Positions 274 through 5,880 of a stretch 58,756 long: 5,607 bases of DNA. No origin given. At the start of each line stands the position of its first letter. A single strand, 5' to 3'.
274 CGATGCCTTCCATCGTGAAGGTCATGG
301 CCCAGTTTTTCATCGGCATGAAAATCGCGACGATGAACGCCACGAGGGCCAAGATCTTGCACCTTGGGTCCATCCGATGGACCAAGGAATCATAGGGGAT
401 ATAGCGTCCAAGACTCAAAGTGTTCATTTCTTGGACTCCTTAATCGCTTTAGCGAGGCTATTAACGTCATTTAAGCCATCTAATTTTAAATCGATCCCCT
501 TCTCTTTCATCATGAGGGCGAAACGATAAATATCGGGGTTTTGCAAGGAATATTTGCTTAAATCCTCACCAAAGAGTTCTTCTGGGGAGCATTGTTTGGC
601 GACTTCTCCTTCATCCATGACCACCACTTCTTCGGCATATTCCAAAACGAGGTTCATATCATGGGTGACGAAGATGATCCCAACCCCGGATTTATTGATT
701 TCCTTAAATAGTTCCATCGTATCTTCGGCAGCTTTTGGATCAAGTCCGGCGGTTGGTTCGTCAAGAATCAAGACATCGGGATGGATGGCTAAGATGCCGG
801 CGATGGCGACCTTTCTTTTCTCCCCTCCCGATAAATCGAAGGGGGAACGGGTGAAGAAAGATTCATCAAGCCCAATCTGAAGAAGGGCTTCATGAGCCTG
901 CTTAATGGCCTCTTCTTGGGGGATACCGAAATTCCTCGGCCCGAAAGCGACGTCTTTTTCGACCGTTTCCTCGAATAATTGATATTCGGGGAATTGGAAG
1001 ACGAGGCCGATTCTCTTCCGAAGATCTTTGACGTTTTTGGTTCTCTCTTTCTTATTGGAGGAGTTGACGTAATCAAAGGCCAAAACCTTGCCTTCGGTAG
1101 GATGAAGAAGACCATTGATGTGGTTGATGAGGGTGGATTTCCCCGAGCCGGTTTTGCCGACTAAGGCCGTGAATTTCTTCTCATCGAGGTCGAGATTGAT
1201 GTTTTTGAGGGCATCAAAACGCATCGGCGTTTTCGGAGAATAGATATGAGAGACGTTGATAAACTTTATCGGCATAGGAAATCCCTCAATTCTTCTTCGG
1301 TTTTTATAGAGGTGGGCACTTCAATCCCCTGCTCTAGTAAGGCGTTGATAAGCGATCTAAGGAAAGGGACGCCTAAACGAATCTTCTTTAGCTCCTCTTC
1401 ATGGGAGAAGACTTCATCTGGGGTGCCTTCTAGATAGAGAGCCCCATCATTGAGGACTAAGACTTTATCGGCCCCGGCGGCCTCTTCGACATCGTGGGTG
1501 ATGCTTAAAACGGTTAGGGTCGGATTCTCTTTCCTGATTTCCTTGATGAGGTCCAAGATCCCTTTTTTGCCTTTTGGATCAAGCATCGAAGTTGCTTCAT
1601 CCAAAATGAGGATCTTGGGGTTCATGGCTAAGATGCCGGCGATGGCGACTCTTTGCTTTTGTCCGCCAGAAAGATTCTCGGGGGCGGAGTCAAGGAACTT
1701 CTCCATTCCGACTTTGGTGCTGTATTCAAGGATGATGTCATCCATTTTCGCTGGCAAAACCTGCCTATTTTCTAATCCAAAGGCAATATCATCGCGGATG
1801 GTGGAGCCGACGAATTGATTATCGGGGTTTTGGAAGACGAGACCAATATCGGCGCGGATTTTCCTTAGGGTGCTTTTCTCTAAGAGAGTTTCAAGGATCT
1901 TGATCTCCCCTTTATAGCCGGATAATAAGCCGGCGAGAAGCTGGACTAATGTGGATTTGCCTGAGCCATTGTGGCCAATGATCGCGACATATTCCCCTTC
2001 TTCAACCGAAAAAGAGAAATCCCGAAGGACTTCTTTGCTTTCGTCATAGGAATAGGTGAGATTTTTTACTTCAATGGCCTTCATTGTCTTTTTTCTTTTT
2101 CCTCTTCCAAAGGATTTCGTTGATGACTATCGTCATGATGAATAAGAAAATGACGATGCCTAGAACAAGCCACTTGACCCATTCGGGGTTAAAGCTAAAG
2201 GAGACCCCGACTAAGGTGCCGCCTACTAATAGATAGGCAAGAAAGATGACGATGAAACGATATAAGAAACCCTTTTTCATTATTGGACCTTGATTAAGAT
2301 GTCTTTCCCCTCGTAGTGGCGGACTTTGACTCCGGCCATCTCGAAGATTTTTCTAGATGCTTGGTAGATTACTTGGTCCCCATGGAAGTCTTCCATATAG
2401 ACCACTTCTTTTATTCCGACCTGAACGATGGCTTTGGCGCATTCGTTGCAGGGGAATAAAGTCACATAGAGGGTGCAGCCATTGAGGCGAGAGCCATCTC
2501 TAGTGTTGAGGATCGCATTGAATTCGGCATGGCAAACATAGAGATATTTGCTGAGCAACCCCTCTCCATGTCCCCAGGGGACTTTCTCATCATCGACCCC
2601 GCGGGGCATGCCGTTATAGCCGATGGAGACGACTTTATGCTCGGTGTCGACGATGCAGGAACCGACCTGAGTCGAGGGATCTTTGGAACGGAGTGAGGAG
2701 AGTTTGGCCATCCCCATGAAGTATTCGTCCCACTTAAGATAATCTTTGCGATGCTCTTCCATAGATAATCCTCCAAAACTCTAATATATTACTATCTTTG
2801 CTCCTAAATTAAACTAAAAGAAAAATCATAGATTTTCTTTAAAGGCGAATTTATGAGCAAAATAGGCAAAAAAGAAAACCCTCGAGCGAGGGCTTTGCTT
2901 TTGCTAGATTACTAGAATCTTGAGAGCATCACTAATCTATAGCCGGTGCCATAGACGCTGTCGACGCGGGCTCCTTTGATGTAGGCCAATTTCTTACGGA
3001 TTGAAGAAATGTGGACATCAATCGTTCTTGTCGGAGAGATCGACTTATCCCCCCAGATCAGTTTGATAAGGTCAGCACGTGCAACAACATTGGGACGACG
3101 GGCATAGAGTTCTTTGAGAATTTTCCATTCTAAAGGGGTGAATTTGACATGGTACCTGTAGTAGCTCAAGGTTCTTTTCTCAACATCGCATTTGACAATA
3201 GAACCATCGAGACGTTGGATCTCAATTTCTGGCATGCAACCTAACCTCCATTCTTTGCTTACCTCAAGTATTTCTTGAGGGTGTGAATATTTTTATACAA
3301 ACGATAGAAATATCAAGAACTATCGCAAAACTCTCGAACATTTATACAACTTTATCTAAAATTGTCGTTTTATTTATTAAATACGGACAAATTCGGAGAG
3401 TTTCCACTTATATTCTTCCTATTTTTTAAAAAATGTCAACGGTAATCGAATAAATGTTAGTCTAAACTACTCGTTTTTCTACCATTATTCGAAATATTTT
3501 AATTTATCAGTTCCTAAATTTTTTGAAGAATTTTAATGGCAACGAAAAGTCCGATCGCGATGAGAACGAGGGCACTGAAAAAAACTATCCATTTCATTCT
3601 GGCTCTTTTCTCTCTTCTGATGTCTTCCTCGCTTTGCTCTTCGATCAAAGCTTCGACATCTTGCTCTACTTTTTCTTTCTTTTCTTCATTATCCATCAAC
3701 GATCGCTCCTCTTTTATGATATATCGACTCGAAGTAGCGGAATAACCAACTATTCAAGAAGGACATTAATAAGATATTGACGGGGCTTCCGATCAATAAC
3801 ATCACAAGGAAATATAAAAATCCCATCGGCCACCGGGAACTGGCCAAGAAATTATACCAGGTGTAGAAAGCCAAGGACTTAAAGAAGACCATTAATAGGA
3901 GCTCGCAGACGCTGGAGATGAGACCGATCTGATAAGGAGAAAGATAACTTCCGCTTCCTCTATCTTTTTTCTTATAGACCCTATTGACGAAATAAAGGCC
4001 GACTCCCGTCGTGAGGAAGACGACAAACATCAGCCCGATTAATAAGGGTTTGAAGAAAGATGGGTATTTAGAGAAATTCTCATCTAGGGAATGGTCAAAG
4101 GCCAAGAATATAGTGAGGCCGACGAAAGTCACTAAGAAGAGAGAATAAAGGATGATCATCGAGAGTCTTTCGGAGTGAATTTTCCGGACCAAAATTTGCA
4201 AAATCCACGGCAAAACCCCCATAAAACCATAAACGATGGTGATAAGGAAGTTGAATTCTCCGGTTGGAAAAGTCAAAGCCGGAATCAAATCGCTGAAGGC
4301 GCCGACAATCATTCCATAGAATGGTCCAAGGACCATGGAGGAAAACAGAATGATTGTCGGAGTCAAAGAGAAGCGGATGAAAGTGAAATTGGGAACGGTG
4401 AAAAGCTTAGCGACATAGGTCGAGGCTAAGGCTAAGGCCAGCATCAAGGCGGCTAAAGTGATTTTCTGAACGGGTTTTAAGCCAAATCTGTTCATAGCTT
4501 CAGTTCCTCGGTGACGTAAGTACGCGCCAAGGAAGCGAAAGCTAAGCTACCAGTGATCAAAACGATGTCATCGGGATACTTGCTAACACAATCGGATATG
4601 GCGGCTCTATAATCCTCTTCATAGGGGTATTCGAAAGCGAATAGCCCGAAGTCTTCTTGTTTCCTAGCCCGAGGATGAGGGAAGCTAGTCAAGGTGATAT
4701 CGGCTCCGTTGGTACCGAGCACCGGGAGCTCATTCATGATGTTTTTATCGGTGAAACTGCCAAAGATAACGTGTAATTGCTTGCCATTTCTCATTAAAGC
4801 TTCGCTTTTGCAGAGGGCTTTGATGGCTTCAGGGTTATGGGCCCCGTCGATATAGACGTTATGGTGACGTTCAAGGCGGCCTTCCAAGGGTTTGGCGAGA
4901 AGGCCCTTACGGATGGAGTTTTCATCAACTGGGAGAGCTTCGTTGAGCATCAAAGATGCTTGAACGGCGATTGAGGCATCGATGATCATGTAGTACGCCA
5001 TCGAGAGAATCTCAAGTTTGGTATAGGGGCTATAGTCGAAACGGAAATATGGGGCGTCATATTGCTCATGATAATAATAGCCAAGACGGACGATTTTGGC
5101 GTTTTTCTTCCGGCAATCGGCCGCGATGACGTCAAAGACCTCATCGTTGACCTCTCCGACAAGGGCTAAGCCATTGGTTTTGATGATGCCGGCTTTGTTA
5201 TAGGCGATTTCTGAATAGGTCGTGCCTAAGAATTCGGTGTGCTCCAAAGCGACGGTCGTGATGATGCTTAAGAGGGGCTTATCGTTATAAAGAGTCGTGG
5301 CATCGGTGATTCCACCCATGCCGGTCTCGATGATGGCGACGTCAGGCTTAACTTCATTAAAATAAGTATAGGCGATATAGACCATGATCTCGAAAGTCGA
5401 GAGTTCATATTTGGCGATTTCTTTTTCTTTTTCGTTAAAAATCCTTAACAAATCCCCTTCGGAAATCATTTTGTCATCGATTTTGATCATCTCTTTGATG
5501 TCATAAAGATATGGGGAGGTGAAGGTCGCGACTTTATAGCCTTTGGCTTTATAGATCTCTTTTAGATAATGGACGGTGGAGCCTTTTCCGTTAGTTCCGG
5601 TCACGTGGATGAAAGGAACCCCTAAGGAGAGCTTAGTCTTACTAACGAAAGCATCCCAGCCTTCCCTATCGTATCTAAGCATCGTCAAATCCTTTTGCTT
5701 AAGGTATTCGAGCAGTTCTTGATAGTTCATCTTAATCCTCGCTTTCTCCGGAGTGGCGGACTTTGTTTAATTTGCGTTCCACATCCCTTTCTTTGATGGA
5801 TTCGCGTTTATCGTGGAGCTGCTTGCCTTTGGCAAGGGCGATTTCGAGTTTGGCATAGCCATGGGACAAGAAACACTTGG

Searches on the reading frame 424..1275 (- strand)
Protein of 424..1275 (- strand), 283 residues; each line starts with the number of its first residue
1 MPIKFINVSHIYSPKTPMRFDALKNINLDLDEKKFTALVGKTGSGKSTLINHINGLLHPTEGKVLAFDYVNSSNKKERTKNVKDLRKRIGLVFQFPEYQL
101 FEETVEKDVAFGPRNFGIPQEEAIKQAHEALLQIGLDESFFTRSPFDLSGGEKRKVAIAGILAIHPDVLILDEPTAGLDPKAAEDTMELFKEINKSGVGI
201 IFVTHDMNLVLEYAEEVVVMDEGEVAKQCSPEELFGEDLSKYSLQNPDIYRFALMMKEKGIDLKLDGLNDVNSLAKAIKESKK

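Call 42: search_protein_families(library=pfam, proteins=[window:424-1275:-], max_evalue=0.0001)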
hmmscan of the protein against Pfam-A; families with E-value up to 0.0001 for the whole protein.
window:424-1275:- (283 aa): 8 families
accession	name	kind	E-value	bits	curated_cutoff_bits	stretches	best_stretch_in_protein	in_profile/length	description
PF00005.33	ABC_tran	-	1.1e-30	107.5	25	1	23-176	1-137/137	ABC transporter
PF13304.12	AAA_21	-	2.1e-15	58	27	1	143-210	233-303/304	AAA domain, putative AbiEii toxin, Type IV TA system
PF02463.25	SMC_N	-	3.1e-09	37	40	1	32-218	23-209/220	RecF/RecN/SMC N terminal domain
PF13175.12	AAA_15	-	2.8e-07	30.9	32.1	1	22-100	13-91/374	AAA ATPase domain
PF13555.12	AAA_29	-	2.9e-06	27.4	27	1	20-61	12-50/61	P-loop containing region of AAA domain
PF03193.22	RsgA_GTPase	-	3.9e-05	24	30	1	22-58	96-131/174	RsgA GTPase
PF13401.12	AAA_22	-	5.4e-05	24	27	0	32-90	4-59/130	AAA domain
PF13476.12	AAA_23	-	9.9e-05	23.5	27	0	24-55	11-41/201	AAA domain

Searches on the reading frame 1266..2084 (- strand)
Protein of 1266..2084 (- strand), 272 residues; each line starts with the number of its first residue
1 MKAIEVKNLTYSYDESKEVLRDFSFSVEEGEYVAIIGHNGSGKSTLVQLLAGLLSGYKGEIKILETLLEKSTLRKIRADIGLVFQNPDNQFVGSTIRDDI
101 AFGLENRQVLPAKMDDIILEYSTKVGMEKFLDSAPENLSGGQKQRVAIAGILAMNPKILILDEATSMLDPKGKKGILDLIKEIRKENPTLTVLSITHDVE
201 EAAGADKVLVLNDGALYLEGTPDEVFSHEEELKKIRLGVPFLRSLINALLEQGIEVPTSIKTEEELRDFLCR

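Call 42: search_protein_families(library=pfam, proteins=[window:1266-2084:-], max_evalue=0.0001)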
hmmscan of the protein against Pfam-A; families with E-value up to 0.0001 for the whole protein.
window:1266-2084:- (272 aa): 5 families
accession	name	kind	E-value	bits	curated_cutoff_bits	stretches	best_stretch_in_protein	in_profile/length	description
PF00005.33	ABC_tran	-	3.6e-35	122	25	1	20-166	1-137/137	ABC transporter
PF02463.25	SMC_N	-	4.5e-12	46.3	40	1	31-203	25-205/220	RecF/RecN/SMC N terminal domain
PF13304.12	AAA_21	-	1.6e-08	35.4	27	0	34-98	3-80/304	AAA domain, putative AbiEii toxin, Type IV TA system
PF13175.12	AAA_15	-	4.6e-06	26.9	32.1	1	22-128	16-112/374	AAA ATPase domain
PF13401.12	AAA_22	-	3.6e-05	24.5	27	0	33-200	8-127/130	AAA domain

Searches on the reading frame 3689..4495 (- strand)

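Call 42: search_protein_families(library=pfam, proteins=[window:3689-4495:-], max_evalue=0.0001)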
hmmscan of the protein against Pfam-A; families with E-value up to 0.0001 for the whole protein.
window:3689-4495:- (268 aa): 1 family
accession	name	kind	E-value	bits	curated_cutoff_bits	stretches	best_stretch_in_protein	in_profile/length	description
PF07155.17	ECF-ribofla_trS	-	7.8e-06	26.4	26.7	1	9-132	4-129/172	ECF-type riboflavin transporter, S component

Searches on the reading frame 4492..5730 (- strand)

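Call 42: search_protein_families(library=pfam, proteins=[window:4492-5730:-], max_evalue=0.0001)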
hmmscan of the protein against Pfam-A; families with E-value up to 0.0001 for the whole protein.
window:4492-5730:- (412 aa): 2 families
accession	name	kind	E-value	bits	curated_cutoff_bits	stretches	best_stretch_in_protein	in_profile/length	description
PF08245.18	Mur_ligase_M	-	3.9e-11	43.7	24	1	43-219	1-148/200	Mur ligase middle domain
PF02875.26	Mur_ligase_C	-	4.2e-10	41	28.4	1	285-395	2-126/127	Mur ligase, glutamate ligase domain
